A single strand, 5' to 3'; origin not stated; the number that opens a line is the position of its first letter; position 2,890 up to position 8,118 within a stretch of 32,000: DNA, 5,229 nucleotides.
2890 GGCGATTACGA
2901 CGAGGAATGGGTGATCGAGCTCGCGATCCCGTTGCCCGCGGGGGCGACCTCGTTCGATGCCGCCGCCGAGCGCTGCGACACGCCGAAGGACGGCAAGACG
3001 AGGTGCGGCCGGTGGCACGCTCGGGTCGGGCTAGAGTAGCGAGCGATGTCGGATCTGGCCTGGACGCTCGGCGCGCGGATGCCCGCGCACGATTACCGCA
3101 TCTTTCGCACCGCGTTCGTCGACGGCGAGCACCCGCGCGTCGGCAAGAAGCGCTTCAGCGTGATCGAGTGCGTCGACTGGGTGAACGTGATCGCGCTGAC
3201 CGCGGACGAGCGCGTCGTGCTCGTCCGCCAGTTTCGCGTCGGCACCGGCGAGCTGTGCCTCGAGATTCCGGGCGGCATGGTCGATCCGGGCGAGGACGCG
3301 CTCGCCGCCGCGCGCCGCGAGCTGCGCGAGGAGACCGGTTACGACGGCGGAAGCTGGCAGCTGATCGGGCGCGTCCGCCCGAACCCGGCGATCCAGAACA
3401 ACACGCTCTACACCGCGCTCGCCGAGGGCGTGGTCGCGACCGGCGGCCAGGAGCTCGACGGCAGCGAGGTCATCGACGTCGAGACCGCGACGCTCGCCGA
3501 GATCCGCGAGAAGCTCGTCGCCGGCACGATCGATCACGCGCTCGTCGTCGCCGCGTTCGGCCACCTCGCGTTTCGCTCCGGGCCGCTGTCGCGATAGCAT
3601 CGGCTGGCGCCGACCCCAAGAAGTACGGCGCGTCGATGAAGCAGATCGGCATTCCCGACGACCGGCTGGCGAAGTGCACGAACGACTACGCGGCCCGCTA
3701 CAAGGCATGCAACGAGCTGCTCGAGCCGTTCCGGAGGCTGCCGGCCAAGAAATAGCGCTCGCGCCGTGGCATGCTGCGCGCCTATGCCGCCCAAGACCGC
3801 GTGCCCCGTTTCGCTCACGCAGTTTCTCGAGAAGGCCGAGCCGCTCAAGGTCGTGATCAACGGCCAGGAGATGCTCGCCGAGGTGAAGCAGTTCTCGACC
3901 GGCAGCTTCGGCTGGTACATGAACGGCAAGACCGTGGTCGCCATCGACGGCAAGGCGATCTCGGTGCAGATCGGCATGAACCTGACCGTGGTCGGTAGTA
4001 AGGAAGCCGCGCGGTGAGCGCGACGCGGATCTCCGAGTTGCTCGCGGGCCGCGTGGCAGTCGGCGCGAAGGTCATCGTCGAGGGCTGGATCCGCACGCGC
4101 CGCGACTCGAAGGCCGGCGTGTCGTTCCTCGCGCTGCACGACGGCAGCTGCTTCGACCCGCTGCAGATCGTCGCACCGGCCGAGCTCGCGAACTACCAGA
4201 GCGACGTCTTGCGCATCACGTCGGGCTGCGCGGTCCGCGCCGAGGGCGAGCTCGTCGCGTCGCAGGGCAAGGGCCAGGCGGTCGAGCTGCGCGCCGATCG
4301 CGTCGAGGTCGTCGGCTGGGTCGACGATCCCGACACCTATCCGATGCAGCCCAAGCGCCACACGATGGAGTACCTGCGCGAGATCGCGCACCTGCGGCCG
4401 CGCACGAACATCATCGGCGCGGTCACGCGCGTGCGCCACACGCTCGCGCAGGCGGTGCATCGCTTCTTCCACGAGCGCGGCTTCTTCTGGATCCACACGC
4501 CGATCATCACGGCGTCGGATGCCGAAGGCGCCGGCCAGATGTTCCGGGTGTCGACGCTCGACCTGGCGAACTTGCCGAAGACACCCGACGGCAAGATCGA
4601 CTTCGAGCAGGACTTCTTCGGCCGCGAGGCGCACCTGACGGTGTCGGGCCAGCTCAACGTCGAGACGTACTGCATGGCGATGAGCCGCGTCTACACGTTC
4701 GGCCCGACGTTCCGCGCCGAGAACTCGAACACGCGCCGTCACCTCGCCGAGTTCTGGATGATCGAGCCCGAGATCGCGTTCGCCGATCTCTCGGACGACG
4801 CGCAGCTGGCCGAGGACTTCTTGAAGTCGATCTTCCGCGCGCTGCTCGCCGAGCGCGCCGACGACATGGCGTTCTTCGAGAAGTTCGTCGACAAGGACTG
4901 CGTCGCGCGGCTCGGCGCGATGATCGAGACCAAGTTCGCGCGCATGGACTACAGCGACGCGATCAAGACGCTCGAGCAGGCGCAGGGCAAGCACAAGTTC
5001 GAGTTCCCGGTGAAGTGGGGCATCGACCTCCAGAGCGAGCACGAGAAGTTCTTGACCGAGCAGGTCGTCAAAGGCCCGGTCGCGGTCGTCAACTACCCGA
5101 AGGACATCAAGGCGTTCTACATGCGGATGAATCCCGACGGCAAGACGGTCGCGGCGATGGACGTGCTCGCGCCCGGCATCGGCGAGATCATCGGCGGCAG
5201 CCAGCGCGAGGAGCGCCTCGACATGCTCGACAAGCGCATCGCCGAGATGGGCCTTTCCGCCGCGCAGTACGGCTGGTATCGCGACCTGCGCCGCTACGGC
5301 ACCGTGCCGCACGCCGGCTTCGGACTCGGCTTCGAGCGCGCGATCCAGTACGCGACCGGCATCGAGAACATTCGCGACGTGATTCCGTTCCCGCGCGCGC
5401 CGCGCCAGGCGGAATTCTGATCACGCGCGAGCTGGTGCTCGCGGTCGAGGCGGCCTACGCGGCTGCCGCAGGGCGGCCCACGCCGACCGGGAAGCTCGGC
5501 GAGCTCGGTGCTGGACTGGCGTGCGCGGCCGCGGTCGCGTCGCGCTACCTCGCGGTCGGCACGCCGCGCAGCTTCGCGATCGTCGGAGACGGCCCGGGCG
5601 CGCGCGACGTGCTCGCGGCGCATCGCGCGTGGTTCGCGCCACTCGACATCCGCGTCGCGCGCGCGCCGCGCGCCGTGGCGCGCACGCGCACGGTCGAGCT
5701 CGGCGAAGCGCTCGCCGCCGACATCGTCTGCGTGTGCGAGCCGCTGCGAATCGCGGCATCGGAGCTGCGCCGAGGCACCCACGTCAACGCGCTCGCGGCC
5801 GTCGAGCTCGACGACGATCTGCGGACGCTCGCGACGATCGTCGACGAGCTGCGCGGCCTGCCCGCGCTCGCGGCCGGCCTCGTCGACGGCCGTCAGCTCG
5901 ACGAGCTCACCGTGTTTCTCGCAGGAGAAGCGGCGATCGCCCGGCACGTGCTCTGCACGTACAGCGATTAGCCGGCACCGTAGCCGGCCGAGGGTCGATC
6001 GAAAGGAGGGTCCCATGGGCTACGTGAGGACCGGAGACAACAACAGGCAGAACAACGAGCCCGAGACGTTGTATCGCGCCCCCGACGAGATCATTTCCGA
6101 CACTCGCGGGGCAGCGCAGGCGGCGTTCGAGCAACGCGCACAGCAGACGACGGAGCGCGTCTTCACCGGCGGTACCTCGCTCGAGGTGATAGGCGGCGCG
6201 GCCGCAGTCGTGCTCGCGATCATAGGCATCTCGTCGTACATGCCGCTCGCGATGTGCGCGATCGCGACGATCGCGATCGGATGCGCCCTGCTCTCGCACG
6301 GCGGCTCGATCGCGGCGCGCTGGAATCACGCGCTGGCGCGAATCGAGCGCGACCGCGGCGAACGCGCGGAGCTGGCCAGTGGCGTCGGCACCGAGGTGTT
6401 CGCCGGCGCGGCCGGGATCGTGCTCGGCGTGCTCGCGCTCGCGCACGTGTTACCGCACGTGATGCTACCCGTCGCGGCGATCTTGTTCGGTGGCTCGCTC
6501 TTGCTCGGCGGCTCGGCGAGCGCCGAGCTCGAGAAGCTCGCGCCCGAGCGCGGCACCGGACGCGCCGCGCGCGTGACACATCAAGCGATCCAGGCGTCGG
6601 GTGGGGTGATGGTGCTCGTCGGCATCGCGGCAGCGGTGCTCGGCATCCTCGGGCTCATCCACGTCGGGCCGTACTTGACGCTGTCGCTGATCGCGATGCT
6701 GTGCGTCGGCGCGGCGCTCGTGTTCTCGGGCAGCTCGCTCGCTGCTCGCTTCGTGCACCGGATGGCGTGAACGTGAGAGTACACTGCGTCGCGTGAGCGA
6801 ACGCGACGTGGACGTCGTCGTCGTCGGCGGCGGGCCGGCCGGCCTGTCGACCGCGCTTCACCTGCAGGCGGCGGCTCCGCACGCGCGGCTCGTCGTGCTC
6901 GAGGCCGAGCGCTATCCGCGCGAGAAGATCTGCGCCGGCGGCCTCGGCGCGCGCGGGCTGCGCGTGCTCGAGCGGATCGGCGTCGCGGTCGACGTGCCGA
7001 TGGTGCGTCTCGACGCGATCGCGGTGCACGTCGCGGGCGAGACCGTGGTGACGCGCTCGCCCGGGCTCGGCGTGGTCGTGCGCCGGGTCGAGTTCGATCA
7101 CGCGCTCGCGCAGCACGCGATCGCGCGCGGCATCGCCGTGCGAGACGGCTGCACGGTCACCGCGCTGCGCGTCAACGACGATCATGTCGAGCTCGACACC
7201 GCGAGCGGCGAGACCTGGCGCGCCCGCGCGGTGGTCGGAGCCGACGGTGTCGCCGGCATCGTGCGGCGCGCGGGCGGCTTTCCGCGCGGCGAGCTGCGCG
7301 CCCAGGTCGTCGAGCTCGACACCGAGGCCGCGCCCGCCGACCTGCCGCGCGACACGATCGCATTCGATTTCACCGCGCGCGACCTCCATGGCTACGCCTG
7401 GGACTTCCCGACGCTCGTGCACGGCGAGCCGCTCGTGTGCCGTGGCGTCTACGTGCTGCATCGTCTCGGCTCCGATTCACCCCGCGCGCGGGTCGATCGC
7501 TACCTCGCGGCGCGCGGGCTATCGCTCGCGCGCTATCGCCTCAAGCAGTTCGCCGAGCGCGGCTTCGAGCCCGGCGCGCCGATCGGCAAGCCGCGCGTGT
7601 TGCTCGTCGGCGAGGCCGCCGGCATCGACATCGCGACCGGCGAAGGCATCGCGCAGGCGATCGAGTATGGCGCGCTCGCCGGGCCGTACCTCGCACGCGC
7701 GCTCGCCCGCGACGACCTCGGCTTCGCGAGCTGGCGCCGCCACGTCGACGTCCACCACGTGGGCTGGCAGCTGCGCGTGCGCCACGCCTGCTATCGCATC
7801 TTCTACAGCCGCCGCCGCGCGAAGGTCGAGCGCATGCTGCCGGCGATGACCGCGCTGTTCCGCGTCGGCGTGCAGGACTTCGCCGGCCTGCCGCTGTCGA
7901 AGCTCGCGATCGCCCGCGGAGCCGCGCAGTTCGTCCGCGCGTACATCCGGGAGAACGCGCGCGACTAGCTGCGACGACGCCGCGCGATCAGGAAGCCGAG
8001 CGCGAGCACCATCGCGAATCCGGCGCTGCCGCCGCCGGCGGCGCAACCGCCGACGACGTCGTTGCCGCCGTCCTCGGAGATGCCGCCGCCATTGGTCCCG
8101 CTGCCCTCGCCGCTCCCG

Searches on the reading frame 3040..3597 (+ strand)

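Call 76: search_protein_families(library=pfam, proteins=[window:3040-3597:+], max_evalue=0.0001)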
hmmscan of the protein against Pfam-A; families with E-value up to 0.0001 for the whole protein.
window:3040-3597:+ (185 aa): 1 family
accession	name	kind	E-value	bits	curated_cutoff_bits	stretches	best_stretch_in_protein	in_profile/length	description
PF00293.34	NUDIX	-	1.4e-18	67.6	21.1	1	48-159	6-123/134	NUDIX domain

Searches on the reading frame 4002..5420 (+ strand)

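Call 76: search_protein_families(library=pfam, proteins=[window:4002-5420:+], max_evalue=0.0001)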
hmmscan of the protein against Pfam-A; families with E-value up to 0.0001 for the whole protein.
window:4002-5420:+ (472 aa): 2 families
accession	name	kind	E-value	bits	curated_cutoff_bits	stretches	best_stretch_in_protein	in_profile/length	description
PF00152.25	tRNA-synt_2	-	4.2e-63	213.7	25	1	128-465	8-306/308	tRNA synthetases class II (D, K and N)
PF01336.31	tRNA_anti-codon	-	1.5e-10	41.3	27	1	24-104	1-75/75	OB-fold nucleic acid binding domain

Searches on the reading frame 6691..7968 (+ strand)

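Call 76: search_protein_families(library=pfam, proteins=[window:6691-7968:+], max_evalue=0.0001)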
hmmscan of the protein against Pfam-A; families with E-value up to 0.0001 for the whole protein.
window:6691-7968:+ (425 aa): 6 families
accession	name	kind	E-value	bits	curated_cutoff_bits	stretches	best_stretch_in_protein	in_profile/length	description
PF01494.25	FAD_binding_3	-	1.6e-14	54.3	22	1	39-211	1-187/349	FAD binding domain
PF01266.30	DAO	-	5.4e-11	43.1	27.9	1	41-75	1-33/353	FAD dependent oxidoreductase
PF07992.20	Pyr_redox_2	-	2e-07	31.2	26.1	0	41-73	2-32/291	Pyridine nucleotide-disulphide oxidoreductase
PF05834.18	Lycopene_cycl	-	2.5e-07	30.6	23.4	1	41-371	1-322/380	Lycopene cyclase protein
PF03486.20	HI0933_like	-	3.2e-06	27.2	50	0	41-86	2-45/244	HI0933-like protein Rossmann domain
PF04820.20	Trp_halogenase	-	1.4e-05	24.6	21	0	41-78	1-40/458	Tryptophan halogenase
